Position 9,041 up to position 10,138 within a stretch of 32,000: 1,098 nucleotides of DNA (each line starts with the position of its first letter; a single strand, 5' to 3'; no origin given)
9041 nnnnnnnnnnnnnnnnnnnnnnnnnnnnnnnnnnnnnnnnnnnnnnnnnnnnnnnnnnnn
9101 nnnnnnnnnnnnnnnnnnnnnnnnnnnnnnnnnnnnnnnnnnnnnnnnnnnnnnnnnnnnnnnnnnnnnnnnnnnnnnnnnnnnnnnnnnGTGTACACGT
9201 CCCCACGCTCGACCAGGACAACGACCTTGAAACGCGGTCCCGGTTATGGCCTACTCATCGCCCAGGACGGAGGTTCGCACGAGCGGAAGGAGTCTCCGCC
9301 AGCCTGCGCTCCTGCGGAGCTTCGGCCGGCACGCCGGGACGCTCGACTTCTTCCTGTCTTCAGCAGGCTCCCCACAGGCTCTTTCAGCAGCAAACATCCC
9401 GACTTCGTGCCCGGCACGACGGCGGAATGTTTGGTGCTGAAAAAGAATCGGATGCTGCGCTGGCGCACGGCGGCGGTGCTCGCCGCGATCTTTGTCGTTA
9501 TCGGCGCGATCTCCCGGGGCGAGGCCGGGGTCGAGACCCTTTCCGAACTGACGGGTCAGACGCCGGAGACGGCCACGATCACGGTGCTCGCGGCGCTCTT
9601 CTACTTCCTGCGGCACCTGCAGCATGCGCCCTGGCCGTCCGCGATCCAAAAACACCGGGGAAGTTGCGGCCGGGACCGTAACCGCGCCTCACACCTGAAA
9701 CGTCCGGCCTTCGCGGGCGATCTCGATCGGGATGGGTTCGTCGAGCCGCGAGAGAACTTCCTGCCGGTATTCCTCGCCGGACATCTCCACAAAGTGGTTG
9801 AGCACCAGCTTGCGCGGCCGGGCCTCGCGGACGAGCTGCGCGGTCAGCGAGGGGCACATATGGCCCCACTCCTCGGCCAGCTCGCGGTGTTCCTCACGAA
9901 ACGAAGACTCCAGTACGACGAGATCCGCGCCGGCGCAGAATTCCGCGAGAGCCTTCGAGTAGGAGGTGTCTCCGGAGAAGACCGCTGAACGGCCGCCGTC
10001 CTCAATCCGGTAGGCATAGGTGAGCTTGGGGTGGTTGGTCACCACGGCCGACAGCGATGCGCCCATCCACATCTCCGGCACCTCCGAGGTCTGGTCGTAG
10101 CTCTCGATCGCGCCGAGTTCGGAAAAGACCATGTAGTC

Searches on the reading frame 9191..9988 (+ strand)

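Call 31: search_protein_families(library=pfam, proteins=[window:9191-9988:+], max_evalue=0.01)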
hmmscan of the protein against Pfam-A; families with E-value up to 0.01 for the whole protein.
window:9191-9988:+ (265 aa): 1 family
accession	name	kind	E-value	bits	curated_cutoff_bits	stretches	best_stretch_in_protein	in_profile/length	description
PF01384.25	PHO4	-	0.0059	16.1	33.7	1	87-137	17-70/350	Phosphate transporter family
